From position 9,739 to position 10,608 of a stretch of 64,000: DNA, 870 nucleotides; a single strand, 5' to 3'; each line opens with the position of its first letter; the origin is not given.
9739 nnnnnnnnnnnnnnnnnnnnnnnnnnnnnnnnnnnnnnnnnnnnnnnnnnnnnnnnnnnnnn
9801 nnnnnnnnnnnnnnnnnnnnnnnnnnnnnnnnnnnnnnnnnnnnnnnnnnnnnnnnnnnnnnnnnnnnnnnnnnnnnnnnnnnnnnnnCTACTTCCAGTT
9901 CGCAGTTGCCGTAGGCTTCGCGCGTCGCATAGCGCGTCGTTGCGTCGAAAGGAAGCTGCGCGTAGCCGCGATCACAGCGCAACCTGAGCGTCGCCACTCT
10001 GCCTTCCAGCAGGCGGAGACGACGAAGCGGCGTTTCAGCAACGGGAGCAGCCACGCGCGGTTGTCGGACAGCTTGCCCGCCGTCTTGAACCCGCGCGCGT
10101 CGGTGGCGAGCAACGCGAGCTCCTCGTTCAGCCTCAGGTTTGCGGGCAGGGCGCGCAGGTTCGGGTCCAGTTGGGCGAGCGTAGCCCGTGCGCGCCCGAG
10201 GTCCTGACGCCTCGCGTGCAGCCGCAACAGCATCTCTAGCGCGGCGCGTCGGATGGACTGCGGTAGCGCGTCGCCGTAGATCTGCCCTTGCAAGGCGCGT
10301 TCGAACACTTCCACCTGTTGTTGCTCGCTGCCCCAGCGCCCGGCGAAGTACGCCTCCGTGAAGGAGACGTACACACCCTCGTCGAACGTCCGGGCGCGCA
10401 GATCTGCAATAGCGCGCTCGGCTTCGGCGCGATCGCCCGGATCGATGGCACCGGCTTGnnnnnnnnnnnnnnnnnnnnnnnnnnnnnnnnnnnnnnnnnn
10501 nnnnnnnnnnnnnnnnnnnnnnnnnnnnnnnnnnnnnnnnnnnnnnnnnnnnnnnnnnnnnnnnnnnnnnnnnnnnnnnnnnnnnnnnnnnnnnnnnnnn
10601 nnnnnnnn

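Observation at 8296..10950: Decaying accessory islet between hemE and ilvD: CPBP/Abi remnant, VapBC and a BTAD-like pseudogene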

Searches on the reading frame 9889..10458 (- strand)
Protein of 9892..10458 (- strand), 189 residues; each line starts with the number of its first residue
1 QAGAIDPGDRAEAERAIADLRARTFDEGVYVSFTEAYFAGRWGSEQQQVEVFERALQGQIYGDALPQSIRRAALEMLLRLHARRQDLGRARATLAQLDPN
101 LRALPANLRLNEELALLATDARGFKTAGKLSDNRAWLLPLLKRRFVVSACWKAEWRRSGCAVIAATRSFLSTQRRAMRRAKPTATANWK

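Call 4: search_protein_families(library=pfam, proteins=[window:9889-10374:-], max_evalue=1)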
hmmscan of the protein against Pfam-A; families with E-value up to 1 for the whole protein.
window:9889-10374:- (161 aa): 0 families

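Call 10: search_protein_families(library=ncbifam, proteins=[window:9889-10374:-], max_evalue=1)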
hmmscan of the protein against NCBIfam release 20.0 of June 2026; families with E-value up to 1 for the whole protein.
window:9889-10374:- (161 aa): 1 family
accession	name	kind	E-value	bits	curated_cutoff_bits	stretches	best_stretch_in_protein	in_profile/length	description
TIGR04022.1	sulfur_SfnB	equivalog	0.034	13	430.9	1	15-57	98-140/391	SfnB family sulfur acquisition oxidoreductase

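Call 20: search_protein_representatives(protein=window:9892-10458:-)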
Query: 189 residues. Proteins with E-value up to 0.001 (for the whole library): 58; up to 1e-10: 4; up to 1e-30: 1. The best 58 are listed.
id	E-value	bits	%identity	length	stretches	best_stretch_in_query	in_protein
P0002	3.8e-98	342.8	99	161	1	29-189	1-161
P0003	5.1e-14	68.8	34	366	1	3-148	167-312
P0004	8.0e-12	61.6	29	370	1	3-148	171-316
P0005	3.2e-11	59.7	31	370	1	4-147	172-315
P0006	4.1e-09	52.8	30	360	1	4-148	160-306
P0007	6.0e-09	52.3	31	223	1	4-147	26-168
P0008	1.0e-08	51.5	32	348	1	3-148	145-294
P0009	1.2e-08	51.3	29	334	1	4-149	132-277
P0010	2.8e-08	50.1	28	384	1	3-148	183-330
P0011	3.0e-08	50.0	30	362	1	3-146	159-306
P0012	1.2e-07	48.1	35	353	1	4-147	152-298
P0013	1.4e-07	47.8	30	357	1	6-149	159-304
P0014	1.4e-07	47.8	30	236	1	4-148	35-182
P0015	1.9e-07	47.4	29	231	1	3-148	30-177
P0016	2.2e-07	47.2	32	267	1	4-146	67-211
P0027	2.4e-06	43.8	31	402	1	4-146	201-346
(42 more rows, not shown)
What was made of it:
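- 9851..10655 (-): Pseudogene of a ~360-aa TonB_C + TPR-like + beta-sandwich family. Family-profile positions 51-121 lie in one frame (10443-10655), 142-299 in a second (10015-10479) and 299-353 in a third (9851-10015). In-frame stops are at 10608-10610, 10518-10520 and 10459-10461. The natural stop is at 9848-9850. The 5' end (signal-peptide part) is unresolved and lies somewhere in 10656-10900. Exhaustive search: 58 hits, all to residues ~150-310 of 330-400-aa proteins (call 20).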

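Call 21: search_protein_families(library=pfam, proteins=[P0003, P0004, P0005, P0006, P0008, P0010, P0012, P0027], max_evalue=0.01)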
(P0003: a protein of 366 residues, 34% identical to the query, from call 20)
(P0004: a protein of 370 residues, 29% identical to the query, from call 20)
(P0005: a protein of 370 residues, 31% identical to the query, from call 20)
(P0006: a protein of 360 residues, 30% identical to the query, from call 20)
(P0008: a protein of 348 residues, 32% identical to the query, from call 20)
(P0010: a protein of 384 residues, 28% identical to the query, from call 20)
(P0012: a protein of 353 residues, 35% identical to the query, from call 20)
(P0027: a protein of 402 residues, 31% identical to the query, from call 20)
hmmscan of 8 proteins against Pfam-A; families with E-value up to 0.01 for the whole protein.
P0003 (366 aa): 1 family
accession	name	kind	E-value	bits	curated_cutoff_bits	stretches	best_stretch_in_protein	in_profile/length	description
PF03544.19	TonB_C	-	2.7e-13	50.6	24.6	1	70-147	2-79/79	Gram-negative bacterial TonB protein C-terminal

P0004 (370 aa): 1 family
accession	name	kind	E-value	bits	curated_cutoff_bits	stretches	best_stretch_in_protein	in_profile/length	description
PF03544.19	TonB_C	-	2.4e-09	37.9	24.6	1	75-151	2-78/79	Gram-negative bacterial TonB protein C-terminal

P0005 (370 aa): 1 family
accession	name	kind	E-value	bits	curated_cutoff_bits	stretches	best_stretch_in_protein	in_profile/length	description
PF03544.19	TonB_C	-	6.1e-13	49.5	24.6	1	76-151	2-77/79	Gram-negative bacterial TonB protein C-terminal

P0006 (360 aa): 1 family
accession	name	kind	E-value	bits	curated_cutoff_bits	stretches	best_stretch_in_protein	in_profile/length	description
PF03544.19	TonB_C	-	1.3e-13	51.7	24.6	1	63-137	3-77/79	Gram-negative bacterial TonB protein C-terminal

P0008 (348 aa): 1 family
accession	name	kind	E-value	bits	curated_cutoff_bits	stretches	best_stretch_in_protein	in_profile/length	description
PF03544.19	TonB_C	-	7.9e-14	52.3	24.6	1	53-124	6-77/79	Gram-negative bacterial TonB protein C-terminal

P0010 (384 aa): 1 family
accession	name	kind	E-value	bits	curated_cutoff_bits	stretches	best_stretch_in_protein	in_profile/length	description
PF03544.19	TonB_C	-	2.8e-13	50.5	24.6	1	76-151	3-78/79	Gram-negative bacterial TonB protein C-terminal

P0012 (353 aa): 1 family
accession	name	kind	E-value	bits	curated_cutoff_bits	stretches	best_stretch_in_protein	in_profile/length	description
PF03544.19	TonB_C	-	5.4e-20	72.1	24.6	1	54-129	3-78/79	Gram-negative bacterial TonB protein C-terminal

P0027 (402 aa): 1 family
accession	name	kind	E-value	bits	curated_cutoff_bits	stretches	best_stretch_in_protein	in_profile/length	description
PF03544.19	TonB_C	-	9.5e-10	39.2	24.6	1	114-180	11-77/79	Gram-negative bacterial TonB protein C-terminal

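Call 47: search_protein_families(library=ncbifam, proteins=[P0003, P0004, P0006, P0012], max_evalue=0.01)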
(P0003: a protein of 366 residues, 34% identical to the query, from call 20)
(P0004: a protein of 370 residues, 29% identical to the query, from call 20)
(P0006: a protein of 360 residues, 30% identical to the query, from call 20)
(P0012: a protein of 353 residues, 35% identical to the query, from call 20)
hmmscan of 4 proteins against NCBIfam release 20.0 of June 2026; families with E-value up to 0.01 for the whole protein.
P0003 (366 aa): 6 families
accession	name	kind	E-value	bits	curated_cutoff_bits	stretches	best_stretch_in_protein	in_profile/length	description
TIGR01352.1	tonB_Cterm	subfamily_domain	7.7e-14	51.8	27.1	1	71-147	1-75/76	TonB family protein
NF038079.1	TonB_sider_MxcH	equivalog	1.3e-10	40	925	1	64-160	3-91/792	TonB-dependent siderophore myxochelin receptor MxcH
NF008080.0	PRK10819.1-1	equivalog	0.00056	19.4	418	1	57-127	161-231/252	TonB system transport protein TonB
NF008083.0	PRK10819.1-4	equivalog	0.0014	18.7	448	1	34-136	125-226/239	TonB system transport protein TonB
NF008084.0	PRK10819.1-5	equivalog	0.0025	17.7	315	1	35-135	137-235/249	TonB system transport protein TonB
NF008081.0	PRK10819.1-2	equivalog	0.0044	17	377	1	35-149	128-235/240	TonB system transport protein TonB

P0004 (370 aa): 3 families
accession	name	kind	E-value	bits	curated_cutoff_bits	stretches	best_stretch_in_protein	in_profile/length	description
TIGR01352.1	tonB_Cterm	subfamily_domain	2.6e-08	34.1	27.1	1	81-148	6-71/76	TonB family protein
NF038079.1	TonB_sider_MxcH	equivalog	1.3e-07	30.1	925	1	68-169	2-102/792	TonB-dependent siderophore myxochelin receptor MxcH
NF008080.0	PRK10819.1-1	equivalog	0.00036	20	418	1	47-135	147-234/252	TonB system transport protein TonB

P0006 (360 aa): 4 families
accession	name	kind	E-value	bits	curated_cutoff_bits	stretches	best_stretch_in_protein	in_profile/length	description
TIGR01352.1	tonB_Cterm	subfamily_domain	3.9e-15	55.9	27.1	1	64-137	2-73/76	TonB family protein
NF038079.1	TonB_sider_MxcH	equivalog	9.4e-11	40.5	925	1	60-149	7-95/792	TonB-dependent siderophore myxochelin receptor MxcH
NF008080.0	PRK10819.1-1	equivalog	0.002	17.6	418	1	35-119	148-231/252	TonB system transport protein TonB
NF033768.1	myxo_SS_tail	domain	0.003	17.6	40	1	71-125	28-82/92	AgmX/PglI C-terminal domain-containing protein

P0012 (353 aa): 8 families
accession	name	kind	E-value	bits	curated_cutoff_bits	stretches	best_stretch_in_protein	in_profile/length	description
TIGR01352.1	tonB_Cterm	subfamily_domain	7.6e-16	58.2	27.1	1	54-121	1-66/76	TonB family protein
NF038079.1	TonB_sider_MxcH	equivalog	4.7e-14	51.4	925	1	46-134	2-89/792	TonB-dependent siderophore myxochelin receptor MxcH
NF008082.0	PRK10819.1-3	equivalog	1.3e-09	38.3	265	1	39-113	155-225/242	TonB system transport protein TonB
NF008081.0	PRK10819.1-2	equivalog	4.3e-07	30.1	377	1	24-132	132-235/240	TonB system transport protein TonB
NF008084.0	PRK10819.1-5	equivalog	6.1e-07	29.6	315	1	19-133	142-245/249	TonB system transport protein TonB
NF008083.0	PRK10819.1-4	equivalog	7.6e-07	29.4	448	1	43-113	150-220/239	TonB system transport protein TonB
NF047760.1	LIC10042_TonB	equivalog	2.5e-06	27.7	100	1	55-111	86-142/156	LIC_10042 family TonB-like protein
NF008080.0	PRK10819.1-1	equivalog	0.00034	20.1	418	1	44-111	165-232/252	TonB system transport protein TonB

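Call 48: search_solved_structures(query=P0004, max_evalue=1)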
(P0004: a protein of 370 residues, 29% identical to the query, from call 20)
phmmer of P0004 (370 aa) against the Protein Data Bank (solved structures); distinct sequences matched with E-value up to 1: 5.
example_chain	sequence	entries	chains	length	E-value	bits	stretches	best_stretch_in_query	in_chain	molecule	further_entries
2k9k_A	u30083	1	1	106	1.9e-06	30.5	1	75-141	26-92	TonB2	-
6i97_D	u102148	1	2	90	0.016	17.6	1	72-149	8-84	Protein TonB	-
6fip_A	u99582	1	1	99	0.018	17.4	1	72-150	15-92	Protein TonB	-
9ddz_A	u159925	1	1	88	0.07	15.4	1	75-131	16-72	Protein TonB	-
9dc4_T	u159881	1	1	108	0.11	14.9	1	75-131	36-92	Protein TonB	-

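Call 73: search_protein_families(library=padloc, proteins=[window:9892-10458:-], max_evalue=0.01)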
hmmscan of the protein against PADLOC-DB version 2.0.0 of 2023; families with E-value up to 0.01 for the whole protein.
window:9892-10458:- (189 aa): 0 families

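Call 74: predict_structure(alignment_id=A5)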
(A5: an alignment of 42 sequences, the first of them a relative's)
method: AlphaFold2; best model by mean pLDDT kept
length: 370 residues; sequences in the alignment: 42
mean_pLDDT: 89.8   pTM: 0.81
mean pLDDT of the five models: 89.8, 89.5, 88.7, 88.3, 87.9
residues with pLDDT >= 90: 298; 70-90: 14; 50-70: 40; < 50: 18
segments of 3 or more residues with pLDDT < 50: 1-10, 12-14
pLDDT, mean of each block of 10 residues (from residue 1): 45 49 59 56 54 66 92 89 95 98 97 97 97 96 97 87 98 98 98 97 99 97 97 97 98 98 98 98 98 97 97 98 98 95 96 98 98
secondary structure, 60 per line:
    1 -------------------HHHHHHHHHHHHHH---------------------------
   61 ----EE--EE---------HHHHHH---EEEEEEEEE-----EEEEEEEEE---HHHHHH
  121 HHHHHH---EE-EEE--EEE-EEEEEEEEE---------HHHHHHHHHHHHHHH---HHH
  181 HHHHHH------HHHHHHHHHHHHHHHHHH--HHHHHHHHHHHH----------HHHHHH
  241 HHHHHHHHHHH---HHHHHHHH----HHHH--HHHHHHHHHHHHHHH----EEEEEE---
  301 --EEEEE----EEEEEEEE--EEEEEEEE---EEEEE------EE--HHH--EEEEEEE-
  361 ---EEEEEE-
elements in order: H20-33 H80-85 E89-97 E103-111 H115-126 E133-135 E138-140 E142-150 H160-174 H178-186 H193-210 H213-224 H235-251 H255-262 H267-270 H273-287 E292-297 E303-307 E312-319 E322-329 E333-337 E353-359 E364-369
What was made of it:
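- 9851..10655 (-): The AlphaFold model has pLDDT 89.8 (call 74).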

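Call 79: search_protein_families(library=pfam, alignment_id=A5, max_evalue=0.01)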
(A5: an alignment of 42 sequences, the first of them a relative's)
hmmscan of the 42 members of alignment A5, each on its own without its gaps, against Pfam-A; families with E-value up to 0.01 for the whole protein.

A. member 1, P0004 (370 aa): 1 family
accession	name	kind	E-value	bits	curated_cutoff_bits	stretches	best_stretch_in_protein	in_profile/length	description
PF03544.19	TonB_C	-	2.4e-09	37.9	24.6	1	75-151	2-78/79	Gram-negative bacterial TonB protein C-terminal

B. families by the number of members that match (of 42 scanned): 4 families
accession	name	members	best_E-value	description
PF03544.19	TonB_C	42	5.4e-20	Gram-negative bacterial TonB protein C-terminal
PF13103.11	TonB_2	6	0.0005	TonB C terminal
PF07729.17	FCD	1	0.00075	FCD domain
PF10123.14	Mu-like_Pro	1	0.0082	Mu-like prophage I protein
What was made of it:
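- Checked: Its homologues all carry a TonB_C domain (calls 21, 79).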
